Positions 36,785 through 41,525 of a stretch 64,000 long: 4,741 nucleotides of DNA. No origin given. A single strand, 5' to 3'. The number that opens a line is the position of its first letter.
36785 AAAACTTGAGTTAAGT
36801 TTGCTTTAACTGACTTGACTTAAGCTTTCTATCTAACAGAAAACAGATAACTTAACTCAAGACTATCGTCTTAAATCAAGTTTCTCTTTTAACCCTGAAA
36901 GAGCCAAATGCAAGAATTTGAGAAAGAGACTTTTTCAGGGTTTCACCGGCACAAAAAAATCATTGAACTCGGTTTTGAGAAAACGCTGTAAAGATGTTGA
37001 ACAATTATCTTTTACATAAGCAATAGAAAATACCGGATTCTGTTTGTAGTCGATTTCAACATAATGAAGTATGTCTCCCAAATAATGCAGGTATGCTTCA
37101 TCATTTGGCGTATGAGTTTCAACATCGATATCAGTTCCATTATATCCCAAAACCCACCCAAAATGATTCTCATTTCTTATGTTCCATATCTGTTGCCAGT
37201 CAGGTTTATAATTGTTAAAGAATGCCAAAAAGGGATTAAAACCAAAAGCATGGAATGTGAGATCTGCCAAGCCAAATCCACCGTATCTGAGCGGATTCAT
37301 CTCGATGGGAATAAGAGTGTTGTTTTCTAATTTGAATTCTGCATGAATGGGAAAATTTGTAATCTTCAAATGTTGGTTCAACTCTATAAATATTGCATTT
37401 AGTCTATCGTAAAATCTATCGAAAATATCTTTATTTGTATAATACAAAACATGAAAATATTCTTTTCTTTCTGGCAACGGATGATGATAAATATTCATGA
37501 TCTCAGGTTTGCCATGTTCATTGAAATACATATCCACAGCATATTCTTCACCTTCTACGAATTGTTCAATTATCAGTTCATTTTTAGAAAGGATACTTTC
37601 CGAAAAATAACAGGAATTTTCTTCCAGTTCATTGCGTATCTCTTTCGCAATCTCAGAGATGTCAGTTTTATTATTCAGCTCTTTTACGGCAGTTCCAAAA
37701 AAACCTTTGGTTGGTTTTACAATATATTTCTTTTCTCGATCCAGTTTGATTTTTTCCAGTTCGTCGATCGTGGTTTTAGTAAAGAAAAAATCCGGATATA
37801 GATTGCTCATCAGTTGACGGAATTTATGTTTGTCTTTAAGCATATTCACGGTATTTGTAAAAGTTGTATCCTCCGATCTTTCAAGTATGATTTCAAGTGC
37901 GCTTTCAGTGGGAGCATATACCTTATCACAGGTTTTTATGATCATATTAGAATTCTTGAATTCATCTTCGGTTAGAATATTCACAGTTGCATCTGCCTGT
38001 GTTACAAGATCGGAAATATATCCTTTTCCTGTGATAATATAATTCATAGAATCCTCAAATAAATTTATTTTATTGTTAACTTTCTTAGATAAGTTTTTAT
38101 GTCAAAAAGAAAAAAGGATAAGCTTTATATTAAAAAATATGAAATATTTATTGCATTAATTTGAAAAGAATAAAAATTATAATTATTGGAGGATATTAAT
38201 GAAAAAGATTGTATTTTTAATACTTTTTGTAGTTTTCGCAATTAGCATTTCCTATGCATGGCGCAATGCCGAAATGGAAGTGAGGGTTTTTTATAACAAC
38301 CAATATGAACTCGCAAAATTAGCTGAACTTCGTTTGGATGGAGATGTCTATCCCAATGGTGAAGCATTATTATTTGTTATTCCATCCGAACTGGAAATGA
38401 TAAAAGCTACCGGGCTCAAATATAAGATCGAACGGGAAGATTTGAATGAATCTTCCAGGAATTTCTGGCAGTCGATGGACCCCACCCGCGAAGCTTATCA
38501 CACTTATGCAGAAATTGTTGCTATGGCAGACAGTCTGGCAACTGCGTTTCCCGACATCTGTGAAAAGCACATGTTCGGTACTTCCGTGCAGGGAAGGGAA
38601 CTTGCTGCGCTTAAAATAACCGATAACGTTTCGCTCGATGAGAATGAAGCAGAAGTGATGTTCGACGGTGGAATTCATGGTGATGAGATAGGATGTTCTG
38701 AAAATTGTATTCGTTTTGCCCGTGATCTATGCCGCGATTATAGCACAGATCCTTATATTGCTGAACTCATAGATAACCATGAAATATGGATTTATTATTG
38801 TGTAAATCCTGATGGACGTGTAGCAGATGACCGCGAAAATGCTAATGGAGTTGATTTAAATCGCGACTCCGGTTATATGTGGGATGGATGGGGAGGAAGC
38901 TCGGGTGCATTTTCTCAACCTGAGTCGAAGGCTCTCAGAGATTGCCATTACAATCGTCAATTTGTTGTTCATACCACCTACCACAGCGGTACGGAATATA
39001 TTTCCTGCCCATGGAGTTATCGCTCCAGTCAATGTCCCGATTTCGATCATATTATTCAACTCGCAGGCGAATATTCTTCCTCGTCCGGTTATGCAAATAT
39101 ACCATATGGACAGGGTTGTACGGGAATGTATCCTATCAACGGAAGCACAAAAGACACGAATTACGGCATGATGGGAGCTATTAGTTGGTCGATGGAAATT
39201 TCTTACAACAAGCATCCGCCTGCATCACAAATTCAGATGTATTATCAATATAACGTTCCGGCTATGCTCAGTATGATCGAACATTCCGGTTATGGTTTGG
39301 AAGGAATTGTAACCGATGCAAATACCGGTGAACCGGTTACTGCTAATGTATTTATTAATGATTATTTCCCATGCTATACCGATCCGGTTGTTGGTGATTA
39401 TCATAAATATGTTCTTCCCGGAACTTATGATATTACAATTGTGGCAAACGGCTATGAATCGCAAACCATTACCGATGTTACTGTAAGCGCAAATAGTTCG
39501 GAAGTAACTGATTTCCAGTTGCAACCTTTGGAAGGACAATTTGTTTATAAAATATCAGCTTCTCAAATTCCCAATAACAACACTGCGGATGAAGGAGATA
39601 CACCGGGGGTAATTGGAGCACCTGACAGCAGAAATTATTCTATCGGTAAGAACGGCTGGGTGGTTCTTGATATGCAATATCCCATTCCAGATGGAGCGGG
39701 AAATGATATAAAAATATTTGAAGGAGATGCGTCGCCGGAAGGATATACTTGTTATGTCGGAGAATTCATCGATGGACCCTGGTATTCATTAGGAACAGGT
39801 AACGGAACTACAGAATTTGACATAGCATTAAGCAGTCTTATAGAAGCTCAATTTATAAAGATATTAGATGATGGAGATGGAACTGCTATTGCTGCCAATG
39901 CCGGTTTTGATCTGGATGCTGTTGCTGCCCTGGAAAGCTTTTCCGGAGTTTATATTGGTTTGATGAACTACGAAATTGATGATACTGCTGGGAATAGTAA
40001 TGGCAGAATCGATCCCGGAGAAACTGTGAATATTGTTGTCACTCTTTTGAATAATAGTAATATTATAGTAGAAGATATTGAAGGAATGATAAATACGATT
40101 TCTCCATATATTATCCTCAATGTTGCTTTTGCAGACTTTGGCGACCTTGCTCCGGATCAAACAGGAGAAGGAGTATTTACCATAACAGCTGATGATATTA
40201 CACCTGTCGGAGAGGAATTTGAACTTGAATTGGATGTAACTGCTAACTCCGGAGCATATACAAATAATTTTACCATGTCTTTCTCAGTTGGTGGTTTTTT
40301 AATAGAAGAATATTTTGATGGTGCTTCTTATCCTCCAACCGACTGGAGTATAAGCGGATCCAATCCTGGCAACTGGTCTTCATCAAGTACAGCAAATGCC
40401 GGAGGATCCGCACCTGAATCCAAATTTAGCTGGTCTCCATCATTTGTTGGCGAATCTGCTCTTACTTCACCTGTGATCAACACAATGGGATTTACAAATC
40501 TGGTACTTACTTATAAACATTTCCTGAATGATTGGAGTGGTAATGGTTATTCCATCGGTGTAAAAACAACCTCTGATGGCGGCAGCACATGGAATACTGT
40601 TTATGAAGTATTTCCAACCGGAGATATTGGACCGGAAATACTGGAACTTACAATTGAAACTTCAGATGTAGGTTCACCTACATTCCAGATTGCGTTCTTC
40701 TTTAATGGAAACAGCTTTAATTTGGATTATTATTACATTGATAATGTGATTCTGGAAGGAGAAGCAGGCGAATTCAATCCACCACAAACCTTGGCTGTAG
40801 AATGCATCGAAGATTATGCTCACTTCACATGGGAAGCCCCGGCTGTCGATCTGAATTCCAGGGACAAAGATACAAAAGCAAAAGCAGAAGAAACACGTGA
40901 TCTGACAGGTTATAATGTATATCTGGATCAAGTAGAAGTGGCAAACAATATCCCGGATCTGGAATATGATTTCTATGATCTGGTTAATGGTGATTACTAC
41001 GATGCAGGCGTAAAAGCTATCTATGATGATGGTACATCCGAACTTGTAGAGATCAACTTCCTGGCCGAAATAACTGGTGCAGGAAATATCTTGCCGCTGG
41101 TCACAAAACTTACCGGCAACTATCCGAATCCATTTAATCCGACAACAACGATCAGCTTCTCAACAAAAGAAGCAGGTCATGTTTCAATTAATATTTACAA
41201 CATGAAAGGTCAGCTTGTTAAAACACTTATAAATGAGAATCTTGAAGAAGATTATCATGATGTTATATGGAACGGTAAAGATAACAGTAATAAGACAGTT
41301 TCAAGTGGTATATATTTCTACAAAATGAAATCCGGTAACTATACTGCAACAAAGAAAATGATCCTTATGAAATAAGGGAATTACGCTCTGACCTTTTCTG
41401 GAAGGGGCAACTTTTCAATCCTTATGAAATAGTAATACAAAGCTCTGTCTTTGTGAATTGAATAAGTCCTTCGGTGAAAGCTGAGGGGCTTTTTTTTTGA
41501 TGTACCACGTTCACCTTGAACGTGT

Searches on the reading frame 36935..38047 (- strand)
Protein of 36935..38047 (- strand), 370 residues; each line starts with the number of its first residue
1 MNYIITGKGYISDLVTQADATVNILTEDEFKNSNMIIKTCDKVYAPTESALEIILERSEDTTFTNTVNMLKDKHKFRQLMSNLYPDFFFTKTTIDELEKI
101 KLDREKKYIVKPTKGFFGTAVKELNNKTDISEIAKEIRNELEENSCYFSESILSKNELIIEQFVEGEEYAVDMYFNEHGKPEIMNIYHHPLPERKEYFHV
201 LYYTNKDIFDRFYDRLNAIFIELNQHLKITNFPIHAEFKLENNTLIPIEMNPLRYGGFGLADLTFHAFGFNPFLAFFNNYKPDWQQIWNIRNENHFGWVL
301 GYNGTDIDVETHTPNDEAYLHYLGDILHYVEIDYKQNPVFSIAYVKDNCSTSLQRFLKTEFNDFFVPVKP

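Call 16: search_protein_families(library=pfam, proteins=[window:36935-38047:-], max_evalue=0.001)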
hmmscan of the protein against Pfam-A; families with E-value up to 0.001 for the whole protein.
window:36935-38047:- (370 aa): 2 families
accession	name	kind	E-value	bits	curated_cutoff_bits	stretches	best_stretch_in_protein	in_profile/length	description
PF13535.11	ATP-grasp_4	-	4.7e-40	137.3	27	1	108-261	5-159/160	ATP-grasp domain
PF02655.19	ATP-grasp_3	-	0.00036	21.1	23.2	0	72-177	3-82/160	ATP-grasp domain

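Call 56: find_encoding_contigs(protein=window:36935-38047:-, flank=10000, max_places=10)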
Protein window:36935-38047:- (370 aa): no gene with exactly this product is on record in the collection.
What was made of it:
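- Tried and rejected: The exact-protein look-up of the ATP-grasp neighbour found nothing (call 56).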

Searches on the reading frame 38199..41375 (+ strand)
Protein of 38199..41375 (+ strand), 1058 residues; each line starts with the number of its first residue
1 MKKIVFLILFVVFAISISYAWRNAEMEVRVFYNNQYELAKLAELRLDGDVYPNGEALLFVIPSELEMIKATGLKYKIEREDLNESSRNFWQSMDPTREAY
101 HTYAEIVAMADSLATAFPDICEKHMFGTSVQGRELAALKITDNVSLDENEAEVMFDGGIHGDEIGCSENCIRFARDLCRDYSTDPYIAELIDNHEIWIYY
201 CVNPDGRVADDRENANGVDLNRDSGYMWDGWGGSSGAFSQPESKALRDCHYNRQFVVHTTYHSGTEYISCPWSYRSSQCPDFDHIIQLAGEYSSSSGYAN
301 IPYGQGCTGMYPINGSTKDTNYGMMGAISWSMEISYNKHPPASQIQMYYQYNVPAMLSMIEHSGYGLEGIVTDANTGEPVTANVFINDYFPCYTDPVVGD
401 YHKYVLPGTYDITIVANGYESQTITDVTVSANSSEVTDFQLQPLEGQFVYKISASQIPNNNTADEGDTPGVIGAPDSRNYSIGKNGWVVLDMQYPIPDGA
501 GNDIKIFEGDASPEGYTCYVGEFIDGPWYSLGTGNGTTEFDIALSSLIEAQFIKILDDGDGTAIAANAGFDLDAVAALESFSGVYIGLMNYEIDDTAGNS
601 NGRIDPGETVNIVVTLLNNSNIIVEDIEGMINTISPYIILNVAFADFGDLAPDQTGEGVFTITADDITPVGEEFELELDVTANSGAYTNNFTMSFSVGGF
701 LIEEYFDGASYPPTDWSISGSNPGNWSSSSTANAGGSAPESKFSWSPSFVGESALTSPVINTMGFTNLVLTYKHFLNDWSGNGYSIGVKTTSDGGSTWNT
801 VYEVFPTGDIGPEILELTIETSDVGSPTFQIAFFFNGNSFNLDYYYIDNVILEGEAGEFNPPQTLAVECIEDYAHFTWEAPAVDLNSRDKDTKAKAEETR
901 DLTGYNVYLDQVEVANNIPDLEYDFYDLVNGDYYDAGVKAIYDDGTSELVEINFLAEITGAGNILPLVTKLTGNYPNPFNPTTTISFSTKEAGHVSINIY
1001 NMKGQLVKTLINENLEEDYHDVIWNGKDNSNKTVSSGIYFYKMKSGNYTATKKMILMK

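Call 16: search_protein_families(library=pfam, proteins=[window:38199-41375:+], max_evalue=0.001)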
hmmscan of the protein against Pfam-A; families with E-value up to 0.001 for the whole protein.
window:38199-41375:+ (1058 aa): 5 families
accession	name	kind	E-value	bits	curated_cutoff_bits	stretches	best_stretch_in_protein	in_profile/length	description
PF00246.29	Peptidase_M14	-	5.9e-45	154.5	21.6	1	106-352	1-283/286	Zinc carboxypeptidase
PF18962.6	Por_Secre_tail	-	1.7e-10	41.5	27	1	975-1055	2-74/75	Secretion system C-terminal sorting domain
PF13860.13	FlgD_ig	-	3.8e-09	36.8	27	1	982-1045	9-75/79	FlgD Ig-like domain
PF13620.12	CarboxypepD_reg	-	2.2e-08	34.8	32.3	1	367-442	2-82/82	Carboxypeptidase regulatory-like domain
PF13585.12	CHU_C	-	8.9e-05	23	27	1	980-1053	15-81/86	CHU_C Type IX secretion signal domain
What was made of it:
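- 38199..41375 (+): T9SS cargo gene 1 (M14 carboxypeptidase, 1058 aa, tail ...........*). Pfam Peptidase_M14, CarboxypepD_reg, Por_Secre_tail and FlgD_ig (call 16).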

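Call 86: find_homologous_proteins(query=window:38199-41375:+, max_evalue=1e-50)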
Query window:38199-41375:+ (1058 aa): 1032 proteins with E <= 1e-50 among 8000 candidates; the best 120 are listed.
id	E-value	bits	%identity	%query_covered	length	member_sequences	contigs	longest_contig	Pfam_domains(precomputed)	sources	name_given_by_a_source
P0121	0.0e+0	2454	100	100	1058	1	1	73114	PF00246.30,PF18962.8,PF13860.13,PF13620.13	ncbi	-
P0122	0.0e+0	1468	63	93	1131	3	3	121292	PF00246.30,PF18962.8,PF13860.13,PF13620.13,PF00041.28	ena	-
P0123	0.0e+0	1436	65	90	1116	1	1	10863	PF00246.30,PF18962.8,PF13860.13,PF13620.13,PF00041.28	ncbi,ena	-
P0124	0.0e+0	1435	63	93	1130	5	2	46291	PF00246.30,PF18962.8,PF13860.13,PF13620.13,PF00041.28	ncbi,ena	-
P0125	0.0e+0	1410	59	93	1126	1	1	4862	PF00246.30,PF18962.8,PF13860.13,PF13620.13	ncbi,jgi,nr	ncbi:MAG: M14 family zinc carboxypeptidase [Candidatus Cloacimonetes bacterium]|jgi:hypothetical pro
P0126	0.0e+0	1404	63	90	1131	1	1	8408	PF00246.30,PF18962.8,PF13860.13,PF13620.13,PF00041.28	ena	-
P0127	0.0e+0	1401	62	90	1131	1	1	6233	PF00246.30,PF18962.8,PF13860.13,PF13620.13,PF00041.28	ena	-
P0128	0.0e+0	1399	64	90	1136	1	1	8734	PF00246.30,PF18962.8,PF13860.13,PF13620.13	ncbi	-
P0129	0.0e+0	1389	63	90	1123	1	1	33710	PF00246.30,PF13860.13,PF13620.13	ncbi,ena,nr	ncbi:MAG: hypothetical protein KAU01_04715 [Candidatus Cloacimonetes bacterium]|nr:hypothetical prot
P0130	0.0e+0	1386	56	96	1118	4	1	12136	PF00246.30,PF13585.13,PF18962.8,PF13860.13,PF13620.13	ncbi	-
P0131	0.0e+0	1373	60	90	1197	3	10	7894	PF00246.30,PF18962.8,PF13860.13,PF13620.13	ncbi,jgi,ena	-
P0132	0.0e+0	1372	59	90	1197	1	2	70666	PF00246.30,PF18962.8,PF13860.13,PF13620.13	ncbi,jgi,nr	ncbi:MAG: carboxypeptidase regulatory-like domain-containing protein [Armatimonadetes bacterium]|nr:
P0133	0.0e+0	1368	61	88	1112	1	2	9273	PF00246.30,PF18962.8,PF18370.8,PF13860.13,PF13620.13,PF00041.28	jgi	-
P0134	0.0e+0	1364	61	90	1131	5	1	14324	PF00246.30,PF18962.8,PF18370.8,PF13860.13,PF13620.13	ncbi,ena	-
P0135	0.0e+0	1360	61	91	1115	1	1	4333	PF00246.30,PF18962.8,PF13860.13,PF13620.13,PF00041.28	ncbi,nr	ncbi:MAG: M14 family zinc carboxypeptidase [Candidatus Cloacimonadota bacterium]|nr:M14 family zinc 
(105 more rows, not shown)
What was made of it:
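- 38199..41375 (+): The nearest homologue is 63-65% identical (call 86).
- Tried and rejected: The nearest M14 homologue is 63-65% identical (call 86).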

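Call 87: find_encoding_contigs(protein=P0122, flank=10000, max_places=3)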
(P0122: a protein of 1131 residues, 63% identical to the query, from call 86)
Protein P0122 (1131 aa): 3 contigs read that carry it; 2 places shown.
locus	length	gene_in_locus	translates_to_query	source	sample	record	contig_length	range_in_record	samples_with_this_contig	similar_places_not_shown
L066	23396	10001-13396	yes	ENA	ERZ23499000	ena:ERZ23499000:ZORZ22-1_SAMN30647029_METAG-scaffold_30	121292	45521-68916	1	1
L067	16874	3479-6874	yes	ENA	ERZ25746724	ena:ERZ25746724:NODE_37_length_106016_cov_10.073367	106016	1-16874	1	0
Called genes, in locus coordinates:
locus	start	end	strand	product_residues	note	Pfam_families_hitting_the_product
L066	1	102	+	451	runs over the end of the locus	PF02321:OEP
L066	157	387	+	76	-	-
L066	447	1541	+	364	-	PF25967:RND-MFP_C (faint), PF25917:BSH_RND, PF25973:BSH_CzcB, PF25881:HH_YBHG (weak), PF25876:HH_MFP_RND (weak), PF25989:YknX_C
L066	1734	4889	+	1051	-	PF00873:ACR_tran, PF03176:MMPL (weak), PF02355:SecD_SecF_C (weak)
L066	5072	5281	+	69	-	-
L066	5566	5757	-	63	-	-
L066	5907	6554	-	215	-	-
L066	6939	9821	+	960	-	PF13620:CarboxypepD_reg, PF13715:CarbopepD_reg_2, PF07715:Plug, PF25183:OMP_b-brl_4 (faint)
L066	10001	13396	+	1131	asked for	PF00246:Peptidase_M14, PF13620:CarboxypepD_reg (weak), PF00041:fn3 (faint), PF13860:FlgD_ig, PF18962:Por_Secre_tail (weak)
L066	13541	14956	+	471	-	PF00072:Response_reg, PF00989:PAS, PF08448:PAS_4 (weak), PF13426:PAS_9, PF00512:HisKA, PF02518:HATPase_c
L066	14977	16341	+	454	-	PF00072:Response_reg, PF00158:Sigma54_activat, PF14532:Sigma54_activ_2, PF07728:AAA_5 (weak), PF25601:AAA_lid_14, PF02954:HTH_8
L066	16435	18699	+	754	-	PF05048:NosD (weak), PF13229:Beta_helix, PF13860:FlgD_ig (weak), PF18962:Por_Secre_tail (weak)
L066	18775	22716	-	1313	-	PF00041:fn3 (weak), PF18962:Por_Secre_tail, PF13860:FlgD_ig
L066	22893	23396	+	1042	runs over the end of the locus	PF13620:CarboxypepD_reg, PF13715:CarbopepD_reg_2, PF13860:FlgD_ig (weak), PF18962:Por_Secre_tail (weak)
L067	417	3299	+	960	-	PF13620:CarboxypepD_reg, PF13715:CarbopepD_reg_2, PF07715:Plug, PF25183:OMP_b-brl_4 (faint)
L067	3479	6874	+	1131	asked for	PF00246:Peptidase_M14, PF13620:CarboxypepD_reg (weak), PF00041:fn3 (faint), PF13860:FlgD_ig, PF18962:Por_Secre_tail (weak)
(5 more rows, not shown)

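Call 88: find_encoding_contigs(protein=P0123, flank=10000, max_places=3)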
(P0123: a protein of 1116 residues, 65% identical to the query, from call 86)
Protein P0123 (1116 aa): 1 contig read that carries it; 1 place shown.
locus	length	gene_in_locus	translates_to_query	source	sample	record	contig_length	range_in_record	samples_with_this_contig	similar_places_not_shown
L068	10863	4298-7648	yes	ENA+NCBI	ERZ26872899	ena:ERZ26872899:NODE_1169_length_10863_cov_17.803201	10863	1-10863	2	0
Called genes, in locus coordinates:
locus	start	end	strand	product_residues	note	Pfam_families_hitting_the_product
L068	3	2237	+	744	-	?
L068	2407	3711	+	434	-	PF13173:AAA_14, PF13635:DUF4143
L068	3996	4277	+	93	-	-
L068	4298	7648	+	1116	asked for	PF00246:Peptidase_M14, PF13620:CarboxypepD_reg (weak), PF00041:fn3 (faint), PF13860:FlgD_ig, PF18962:Por_Secre_tail (faint)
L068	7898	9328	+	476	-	PF00072:Response_reg, PF00989:PAS, PF13426:PAS_9, PF00512:HisKA, PF14501:HATPase_c_5 (faint), PF02518:HATPase_c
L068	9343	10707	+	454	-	PF00072:Response_reg, PF00158:Sigma54_activat, PF14532:Sigma54_activ_2, PF07728:AAA_5 (weak), PF25601:AAA_lid_14, PF02954:HTH_8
